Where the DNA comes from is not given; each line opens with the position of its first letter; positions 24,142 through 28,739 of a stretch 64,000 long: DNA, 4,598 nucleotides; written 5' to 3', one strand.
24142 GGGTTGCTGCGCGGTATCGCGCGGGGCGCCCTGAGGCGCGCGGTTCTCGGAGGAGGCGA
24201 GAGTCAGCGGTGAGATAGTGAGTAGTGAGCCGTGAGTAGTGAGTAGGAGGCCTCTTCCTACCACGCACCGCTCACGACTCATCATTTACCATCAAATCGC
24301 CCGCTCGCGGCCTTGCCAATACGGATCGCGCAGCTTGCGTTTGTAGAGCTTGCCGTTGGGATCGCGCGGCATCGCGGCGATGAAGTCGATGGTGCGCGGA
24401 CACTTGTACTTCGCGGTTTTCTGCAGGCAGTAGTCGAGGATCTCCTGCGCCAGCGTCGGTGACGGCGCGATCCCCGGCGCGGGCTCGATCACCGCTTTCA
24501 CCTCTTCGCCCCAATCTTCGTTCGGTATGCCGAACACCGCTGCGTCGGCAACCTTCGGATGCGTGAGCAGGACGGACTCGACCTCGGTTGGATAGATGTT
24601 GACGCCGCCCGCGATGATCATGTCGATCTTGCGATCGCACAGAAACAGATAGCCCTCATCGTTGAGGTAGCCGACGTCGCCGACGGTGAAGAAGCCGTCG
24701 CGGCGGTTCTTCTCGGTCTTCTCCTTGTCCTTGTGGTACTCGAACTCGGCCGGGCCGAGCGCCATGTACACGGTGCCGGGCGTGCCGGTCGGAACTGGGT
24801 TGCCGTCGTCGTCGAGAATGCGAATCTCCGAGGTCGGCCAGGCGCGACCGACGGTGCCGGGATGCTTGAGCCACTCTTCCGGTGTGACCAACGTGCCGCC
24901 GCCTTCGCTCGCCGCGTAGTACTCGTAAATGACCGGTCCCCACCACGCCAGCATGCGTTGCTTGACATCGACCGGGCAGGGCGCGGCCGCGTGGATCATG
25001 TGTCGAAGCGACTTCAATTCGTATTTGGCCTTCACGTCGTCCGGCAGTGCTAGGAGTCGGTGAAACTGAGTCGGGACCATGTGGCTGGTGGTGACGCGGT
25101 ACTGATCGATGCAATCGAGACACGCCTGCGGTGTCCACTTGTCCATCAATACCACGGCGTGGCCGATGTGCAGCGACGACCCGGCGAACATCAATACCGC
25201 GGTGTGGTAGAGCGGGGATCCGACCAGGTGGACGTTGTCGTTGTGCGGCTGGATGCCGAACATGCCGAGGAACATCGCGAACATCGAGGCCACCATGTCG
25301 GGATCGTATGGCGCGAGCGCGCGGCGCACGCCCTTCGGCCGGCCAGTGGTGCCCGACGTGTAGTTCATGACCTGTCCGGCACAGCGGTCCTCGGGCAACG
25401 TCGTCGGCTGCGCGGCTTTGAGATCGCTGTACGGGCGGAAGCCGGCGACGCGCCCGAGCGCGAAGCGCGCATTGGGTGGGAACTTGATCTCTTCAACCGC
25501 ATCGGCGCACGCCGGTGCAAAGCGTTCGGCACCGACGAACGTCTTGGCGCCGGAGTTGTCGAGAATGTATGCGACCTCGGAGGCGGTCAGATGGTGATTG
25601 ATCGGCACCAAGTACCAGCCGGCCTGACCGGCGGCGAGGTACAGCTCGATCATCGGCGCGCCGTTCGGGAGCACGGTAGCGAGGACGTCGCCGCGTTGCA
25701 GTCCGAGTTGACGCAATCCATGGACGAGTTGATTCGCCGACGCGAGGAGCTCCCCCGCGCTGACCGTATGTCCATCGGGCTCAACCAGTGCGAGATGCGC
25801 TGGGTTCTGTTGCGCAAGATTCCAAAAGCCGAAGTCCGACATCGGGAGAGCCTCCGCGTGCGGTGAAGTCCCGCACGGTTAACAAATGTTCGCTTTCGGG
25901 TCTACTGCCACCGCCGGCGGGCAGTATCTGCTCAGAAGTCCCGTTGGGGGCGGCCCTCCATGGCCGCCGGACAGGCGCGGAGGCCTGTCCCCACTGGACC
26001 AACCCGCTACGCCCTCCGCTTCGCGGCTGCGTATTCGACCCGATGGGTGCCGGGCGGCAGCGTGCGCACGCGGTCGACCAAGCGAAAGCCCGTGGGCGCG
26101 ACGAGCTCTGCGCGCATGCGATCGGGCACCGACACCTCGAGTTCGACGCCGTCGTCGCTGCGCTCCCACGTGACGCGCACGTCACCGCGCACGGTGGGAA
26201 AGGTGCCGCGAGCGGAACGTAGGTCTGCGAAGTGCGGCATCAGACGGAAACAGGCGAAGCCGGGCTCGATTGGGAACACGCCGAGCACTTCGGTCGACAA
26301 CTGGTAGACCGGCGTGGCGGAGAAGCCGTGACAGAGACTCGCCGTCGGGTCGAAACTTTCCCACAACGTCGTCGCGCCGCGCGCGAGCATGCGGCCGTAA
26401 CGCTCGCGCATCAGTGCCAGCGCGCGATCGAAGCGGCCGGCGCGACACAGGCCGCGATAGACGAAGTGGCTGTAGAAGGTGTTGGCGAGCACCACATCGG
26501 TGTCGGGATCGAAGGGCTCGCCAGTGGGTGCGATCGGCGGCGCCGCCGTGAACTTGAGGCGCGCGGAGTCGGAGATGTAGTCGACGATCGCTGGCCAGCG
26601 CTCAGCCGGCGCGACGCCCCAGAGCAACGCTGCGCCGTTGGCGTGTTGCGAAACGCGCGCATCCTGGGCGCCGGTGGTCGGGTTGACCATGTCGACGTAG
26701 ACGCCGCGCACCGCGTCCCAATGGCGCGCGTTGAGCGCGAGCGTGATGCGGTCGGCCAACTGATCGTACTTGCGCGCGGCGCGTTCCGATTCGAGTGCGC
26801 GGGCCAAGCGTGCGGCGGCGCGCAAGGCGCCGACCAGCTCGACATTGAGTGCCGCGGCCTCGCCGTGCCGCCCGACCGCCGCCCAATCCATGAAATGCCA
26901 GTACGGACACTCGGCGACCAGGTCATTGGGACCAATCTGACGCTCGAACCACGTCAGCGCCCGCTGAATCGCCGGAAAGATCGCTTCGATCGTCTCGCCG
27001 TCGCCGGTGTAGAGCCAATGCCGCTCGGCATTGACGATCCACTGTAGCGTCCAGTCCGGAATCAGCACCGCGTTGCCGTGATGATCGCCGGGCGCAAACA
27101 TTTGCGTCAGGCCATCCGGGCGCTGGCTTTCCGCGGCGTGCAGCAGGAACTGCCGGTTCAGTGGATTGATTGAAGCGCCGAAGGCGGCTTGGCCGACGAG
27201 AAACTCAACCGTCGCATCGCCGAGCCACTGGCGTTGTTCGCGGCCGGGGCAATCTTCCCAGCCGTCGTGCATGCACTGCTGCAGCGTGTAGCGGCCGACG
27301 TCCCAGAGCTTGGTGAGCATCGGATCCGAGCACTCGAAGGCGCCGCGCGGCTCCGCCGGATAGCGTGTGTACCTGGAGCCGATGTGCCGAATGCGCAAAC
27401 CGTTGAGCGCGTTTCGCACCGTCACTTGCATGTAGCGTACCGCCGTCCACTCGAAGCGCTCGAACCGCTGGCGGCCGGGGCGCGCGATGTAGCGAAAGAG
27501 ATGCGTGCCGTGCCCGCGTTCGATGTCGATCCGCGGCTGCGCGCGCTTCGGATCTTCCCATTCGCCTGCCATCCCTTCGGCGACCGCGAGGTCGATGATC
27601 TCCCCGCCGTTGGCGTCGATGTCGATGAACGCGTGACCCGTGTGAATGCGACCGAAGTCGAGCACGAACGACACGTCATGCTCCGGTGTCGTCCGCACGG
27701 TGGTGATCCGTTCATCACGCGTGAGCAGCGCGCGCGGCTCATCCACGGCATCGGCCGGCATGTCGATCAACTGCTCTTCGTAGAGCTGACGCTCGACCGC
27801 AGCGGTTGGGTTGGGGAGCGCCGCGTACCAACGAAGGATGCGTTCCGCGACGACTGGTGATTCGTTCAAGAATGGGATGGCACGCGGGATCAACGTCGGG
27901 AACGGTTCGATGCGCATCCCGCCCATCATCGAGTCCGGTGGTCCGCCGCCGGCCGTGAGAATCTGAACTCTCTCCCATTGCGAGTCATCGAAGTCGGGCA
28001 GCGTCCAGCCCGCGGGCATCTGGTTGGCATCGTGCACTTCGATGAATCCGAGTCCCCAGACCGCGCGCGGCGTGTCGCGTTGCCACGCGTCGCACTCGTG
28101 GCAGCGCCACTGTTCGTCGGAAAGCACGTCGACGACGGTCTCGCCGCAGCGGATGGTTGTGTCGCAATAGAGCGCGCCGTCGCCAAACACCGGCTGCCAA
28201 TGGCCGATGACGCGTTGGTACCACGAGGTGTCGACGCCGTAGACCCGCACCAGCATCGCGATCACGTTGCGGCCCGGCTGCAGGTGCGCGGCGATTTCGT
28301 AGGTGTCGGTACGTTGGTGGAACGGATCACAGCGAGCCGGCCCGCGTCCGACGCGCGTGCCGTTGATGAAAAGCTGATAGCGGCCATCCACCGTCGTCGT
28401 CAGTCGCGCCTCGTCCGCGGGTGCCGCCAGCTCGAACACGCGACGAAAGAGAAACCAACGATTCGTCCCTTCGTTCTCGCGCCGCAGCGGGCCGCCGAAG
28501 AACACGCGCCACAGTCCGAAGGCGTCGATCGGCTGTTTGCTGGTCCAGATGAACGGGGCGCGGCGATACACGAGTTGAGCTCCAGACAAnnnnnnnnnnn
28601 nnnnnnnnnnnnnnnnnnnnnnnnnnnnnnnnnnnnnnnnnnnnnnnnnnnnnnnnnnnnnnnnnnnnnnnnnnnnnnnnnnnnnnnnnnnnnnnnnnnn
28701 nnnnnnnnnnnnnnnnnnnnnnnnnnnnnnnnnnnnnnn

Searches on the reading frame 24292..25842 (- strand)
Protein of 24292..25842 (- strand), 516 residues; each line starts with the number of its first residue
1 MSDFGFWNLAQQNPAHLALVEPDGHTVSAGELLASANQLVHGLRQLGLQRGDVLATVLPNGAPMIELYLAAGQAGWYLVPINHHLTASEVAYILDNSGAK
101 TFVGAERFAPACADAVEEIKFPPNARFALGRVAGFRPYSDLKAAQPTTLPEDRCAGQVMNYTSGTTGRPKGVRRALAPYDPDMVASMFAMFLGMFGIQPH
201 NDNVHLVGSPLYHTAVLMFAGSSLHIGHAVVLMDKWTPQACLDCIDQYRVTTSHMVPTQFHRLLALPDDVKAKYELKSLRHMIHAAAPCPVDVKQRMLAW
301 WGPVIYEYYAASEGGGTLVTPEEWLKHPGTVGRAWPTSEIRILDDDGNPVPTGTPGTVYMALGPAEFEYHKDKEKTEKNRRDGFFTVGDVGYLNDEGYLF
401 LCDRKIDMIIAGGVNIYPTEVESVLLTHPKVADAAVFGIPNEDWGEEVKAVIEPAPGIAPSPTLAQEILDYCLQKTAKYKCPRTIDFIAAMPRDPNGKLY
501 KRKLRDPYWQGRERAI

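Call 34: find_encoding_contigs(protein=window:24292-25842:-, flank=10000, max_places=1)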
Protein window:24292-25842:- (516 aa): no gene with exactly this product is on record in the collection.

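Call 39: search_protein_families(library=pfam, proteins=[window:24292-25842:-], max_evalue=0.0001)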
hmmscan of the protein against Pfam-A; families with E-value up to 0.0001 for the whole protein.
window:24292-25842:- (516 aa): 2 families
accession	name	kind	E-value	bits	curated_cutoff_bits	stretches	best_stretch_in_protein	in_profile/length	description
PF00501.34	AMP-binding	-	6.6e-64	216.5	29.9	1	8-361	3-375/384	AMP-binding enzyme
PF13193.12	AMP-binding_C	-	8.6e-19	68.7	24.5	1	420-498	1-76/76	AMP-binding enzyme C-terminal domain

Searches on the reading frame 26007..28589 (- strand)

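Call 39: search_protein_families(library=pfam, proteins=[window:26007-28589:-], max_evalue=0.0001)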
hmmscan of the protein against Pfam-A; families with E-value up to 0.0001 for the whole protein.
window:26007-28589:- (860 aa): 6 families
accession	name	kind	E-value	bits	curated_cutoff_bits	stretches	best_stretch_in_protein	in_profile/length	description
PF17389.8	Bac_rhamnosid6H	-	9.8e-35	120.9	24.5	1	416-664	4-241/339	Bacterial alpha-L-rhamnosidase 6 hairpin glycosidase domain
PF17390.7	Bac_rhamnosid_C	-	1.5e-13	50.8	22.1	1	770-833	1-65/78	Bacterial alpha-L-rhamnosidase C-terminal domain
PF08531.16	Bac_rhamnosid_N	-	2.6e-12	47.3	25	1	59-213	4-155/172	Alpha-L-rhamnosidase N-terminal domain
PF22422.2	MGH1-like_GH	-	4.7e-08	33.4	27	1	574-750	168-344/356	Mannosylglycerate hydrolase MGH1-like glycoside hydrolase domain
PF06202.20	GDE_C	-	9.4e-06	25.2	21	1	515-645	84-227/367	Amylo-alpha-1,6-glucosidase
PF05592.18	Bac_rhamnosid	-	2.5e-05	24.5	22.2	1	306-392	6-87/102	Bacterial alpha-L-rhamnosidase concanavalin-like domain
